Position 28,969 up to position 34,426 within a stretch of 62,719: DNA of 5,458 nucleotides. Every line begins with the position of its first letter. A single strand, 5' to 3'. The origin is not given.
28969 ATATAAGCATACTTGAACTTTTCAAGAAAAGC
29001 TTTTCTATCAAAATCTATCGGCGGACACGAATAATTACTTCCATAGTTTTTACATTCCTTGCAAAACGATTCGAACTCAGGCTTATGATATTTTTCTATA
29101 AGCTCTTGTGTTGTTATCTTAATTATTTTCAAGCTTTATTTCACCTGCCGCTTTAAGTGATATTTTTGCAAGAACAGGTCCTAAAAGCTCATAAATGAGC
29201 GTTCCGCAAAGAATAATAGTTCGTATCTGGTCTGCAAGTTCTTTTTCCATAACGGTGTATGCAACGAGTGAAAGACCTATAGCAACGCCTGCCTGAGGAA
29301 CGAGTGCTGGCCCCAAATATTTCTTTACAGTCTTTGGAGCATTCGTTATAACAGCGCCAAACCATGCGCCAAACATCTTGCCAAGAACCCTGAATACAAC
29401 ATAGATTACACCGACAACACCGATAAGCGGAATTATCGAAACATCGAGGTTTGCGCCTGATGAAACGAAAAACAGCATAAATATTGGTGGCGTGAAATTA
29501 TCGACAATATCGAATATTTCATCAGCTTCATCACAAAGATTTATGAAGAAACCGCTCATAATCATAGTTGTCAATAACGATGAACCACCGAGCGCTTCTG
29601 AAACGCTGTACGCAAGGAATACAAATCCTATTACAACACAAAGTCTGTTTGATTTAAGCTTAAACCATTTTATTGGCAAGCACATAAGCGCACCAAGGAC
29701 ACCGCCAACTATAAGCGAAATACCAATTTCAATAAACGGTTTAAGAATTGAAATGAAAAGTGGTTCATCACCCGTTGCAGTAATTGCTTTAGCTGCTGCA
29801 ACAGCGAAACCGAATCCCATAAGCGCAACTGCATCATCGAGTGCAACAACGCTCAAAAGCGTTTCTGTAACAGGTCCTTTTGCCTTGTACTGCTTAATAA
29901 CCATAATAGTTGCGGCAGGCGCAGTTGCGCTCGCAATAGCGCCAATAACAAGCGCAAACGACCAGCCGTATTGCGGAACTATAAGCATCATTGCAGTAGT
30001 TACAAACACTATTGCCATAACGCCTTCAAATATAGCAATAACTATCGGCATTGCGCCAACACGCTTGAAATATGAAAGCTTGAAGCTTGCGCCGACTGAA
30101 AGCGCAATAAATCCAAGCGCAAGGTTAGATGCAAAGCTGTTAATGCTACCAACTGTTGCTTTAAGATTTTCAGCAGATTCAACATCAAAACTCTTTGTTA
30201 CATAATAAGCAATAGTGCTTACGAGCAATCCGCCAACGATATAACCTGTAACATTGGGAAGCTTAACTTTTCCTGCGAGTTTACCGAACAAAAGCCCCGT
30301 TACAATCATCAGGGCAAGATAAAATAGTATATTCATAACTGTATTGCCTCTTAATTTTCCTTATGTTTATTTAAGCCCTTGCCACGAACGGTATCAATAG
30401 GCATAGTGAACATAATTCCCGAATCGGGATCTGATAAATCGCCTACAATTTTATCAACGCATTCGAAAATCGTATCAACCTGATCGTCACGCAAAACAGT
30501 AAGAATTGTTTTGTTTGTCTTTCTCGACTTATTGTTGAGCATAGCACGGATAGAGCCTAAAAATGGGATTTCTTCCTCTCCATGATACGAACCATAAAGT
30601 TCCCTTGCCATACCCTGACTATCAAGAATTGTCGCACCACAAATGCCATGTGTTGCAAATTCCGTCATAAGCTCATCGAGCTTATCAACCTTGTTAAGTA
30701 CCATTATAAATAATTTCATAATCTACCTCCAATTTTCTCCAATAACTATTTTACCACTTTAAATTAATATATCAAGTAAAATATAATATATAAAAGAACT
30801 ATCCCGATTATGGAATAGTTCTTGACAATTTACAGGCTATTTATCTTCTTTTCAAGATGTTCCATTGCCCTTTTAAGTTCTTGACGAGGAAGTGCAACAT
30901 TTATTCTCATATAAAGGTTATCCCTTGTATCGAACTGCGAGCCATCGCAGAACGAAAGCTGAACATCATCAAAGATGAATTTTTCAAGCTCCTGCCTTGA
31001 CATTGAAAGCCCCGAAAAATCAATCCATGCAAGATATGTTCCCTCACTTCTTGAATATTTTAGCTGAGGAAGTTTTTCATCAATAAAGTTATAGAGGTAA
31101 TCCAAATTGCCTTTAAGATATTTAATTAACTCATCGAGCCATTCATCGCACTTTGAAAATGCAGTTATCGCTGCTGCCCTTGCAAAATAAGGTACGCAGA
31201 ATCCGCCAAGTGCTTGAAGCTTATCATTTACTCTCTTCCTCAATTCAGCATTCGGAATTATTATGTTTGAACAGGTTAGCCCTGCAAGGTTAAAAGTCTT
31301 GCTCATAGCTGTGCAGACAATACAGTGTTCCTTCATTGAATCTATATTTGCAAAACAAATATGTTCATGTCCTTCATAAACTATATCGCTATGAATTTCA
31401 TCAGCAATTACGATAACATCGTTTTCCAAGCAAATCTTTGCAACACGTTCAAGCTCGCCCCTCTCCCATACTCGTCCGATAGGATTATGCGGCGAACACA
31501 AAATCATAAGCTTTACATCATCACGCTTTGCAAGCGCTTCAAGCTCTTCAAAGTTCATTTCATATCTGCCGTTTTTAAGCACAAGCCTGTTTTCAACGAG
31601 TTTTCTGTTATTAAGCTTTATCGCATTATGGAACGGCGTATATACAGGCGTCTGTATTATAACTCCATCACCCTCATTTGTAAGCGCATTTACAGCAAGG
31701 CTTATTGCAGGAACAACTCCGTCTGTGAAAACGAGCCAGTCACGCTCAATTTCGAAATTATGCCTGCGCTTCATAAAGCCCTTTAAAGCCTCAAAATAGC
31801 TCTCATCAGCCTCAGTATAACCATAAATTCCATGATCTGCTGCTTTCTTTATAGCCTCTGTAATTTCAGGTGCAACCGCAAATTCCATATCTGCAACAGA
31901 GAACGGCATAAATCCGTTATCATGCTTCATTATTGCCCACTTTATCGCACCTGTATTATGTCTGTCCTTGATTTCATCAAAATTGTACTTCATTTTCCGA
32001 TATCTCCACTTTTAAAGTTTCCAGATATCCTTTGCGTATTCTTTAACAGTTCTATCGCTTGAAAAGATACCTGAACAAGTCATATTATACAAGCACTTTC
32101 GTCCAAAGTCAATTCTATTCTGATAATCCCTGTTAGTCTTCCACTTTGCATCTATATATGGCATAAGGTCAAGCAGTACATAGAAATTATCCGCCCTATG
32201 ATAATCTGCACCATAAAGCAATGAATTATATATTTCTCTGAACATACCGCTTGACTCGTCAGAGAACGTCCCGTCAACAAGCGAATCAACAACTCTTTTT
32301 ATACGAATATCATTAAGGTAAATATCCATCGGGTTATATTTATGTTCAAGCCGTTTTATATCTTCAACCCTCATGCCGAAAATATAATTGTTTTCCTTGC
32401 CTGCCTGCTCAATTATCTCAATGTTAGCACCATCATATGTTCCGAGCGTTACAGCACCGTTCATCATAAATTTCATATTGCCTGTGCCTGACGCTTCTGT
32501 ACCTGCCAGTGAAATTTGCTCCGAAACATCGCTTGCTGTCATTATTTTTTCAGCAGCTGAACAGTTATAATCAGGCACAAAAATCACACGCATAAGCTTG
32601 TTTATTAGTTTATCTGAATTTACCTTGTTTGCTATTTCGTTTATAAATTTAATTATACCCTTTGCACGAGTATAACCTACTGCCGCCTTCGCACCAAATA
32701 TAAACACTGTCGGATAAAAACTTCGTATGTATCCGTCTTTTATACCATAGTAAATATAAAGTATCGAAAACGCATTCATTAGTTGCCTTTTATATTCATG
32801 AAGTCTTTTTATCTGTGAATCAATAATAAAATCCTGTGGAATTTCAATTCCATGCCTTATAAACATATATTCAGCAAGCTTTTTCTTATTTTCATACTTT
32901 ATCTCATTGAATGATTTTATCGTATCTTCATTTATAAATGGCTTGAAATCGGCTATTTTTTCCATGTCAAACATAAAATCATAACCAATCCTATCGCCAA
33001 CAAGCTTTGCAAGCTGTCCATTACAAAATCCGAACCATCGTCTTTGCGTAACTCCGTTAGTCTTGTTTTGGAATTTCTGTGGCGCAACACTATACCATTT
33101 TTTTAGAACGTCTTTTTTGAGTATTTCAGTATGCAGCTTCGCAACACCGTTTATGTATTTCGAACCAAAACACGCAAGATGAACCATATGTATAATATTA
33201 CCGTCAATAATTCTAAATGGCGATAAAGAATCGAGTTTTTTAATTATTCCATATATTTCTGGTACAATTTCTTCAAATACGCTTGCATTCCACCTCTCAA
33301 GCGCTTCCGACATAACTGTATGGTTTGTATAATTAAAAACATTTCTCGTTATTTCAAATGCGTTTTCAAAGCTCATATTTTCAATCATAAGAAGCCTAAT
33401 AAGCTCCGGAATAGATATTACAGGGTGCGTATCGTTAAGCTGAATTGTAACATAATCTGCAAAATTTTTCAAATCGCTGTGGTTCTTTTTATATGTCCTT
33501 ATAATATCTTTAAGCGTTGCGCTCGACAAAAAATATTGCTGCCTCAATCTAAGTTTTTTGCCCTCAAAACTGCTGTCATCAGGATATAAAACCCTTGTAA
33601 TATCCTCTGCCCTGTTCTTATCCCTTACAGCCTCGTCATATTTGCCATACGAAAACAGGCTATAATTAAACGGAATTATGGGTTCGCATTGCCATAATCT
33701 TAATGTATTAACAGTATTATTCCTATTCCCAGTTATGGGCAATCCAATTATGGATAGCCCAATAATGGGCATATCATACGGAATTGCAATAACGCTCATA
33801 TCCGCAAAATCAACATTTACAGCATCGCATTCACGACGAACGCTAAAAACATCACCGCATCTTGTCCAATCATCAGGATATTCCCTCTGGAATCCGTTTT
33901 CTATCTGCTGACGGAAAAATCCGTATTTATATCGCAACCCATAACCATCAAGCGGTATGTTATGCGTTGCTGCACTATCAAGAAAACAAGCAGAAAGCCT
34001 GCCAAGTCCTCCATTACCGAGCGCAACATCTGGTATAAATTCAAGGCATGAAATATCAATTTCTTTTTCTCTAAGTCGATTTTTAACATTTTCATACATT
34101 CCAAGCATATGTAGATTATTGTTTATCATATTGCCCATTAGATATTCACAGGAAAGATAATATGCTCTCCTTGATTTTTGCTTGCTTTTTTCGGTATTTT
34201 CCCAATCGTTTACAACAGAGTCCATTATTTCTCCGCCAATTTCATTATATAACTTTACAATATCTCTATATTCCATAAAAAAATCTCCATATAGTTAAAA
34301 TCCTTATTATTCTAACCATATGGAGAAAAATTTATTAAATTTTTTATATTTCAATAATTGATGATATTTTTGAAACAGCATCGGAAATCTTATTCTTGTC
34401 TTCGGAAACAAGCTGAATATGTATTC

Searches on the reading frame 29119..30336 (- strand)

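Call 72: search_protein_families(library=pfam, proteins=[window:29119-30336:-], max_evalue=0.0001)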
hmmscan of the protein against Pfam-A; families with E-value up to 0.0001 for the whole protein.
window:29119-30336:- (405 aa): 1 family
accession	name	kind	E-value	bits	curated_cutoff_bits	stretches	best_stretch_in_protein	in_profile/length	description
PF00999.27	Na_H_Exchanger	-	2.1e-22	80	26.2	1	15-380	4-363/375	Sodium/hydrogen exchanger, transmembrane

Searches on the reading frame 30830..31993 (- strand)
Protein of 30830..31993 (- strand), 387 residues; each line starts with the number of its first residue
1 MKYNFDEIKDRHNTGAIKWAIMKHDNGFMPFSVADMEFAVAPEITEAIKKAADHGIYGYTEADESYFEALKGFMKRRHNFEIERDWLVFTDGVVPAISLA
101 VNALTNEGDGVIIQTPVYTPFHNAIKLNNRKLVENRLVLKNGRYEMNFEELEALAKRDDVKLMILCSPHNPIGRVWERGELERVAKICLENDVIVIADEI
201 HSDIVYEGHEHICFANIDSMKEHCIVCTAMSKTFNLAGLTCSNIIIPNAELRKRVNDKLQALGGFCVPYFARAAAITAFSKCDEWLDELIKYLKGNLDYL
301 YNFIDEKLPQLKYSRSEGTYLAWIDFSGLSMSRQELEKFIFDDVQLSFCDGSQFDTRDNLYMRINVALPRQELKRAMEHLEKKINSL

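Call 72: search_protein_families(library=pfam, proteins=[window:30830-31993:-], max_evalue=0.0001)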
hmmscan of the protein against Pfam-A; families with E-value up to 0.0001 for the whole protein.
window:30830-31993:- (387 aa): 1 family
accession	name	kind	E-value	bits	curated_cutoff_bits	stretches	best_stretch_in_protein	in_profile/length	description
PF00155.27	Aminotran_1_2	-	2.6e-46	158.9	19.7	1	29-380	4-361/361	Aminotransferase class I and II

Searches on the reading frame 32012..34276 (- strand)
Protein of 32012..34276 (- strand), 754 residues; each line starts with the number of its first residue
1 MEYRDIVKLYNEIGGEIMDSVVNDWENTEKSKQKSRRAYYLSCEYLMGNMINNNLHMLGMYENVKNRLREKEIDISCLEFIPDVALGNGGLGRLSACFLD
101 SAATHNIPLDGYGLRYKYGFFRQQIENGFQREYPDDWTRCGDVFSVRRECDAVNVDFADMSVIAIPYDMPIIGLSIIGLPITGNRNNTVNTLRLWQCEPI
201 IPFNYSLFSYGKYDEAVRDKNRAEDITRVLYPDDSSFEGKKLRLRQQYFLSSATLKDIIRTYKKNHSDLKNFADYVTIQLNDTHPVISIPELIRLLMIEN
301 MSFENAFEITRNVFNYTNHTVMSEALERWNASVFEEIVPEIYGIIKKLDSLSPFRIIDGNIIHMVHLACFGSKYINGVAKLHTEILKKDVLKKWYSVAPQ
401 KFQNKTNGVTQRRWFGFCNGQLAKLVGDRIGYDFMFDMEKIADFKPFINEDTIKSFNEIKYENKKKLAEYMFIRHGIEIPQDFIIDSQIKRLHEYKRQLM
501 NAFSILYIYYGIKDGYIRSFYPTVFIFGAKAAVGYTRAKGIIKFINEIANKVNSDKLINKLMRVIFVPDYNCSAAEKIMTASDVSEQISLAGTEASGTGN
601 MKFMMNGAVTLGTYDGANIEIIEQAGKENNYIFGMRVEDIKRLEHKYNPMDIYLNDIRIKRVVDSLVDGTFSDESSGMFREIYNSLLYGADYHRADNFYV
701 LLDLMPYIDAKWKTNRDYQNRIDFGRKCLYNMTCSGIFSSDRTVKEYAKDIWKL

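Call 72: search_protein_families(library=pfam, proteins=[window:32012-34276:-], max_evalue=0.0001)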
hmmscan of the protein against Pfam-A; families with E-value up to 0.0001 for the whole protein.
window:32012-34276:- (754 aa): 1 family
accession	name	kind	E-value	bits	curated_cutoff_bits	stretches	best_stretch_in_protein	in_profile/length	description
PF00343.26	Phosphorylase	-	1.4e-258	860.4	27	1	79-754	13-713/713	Carbohydrate phosphorylase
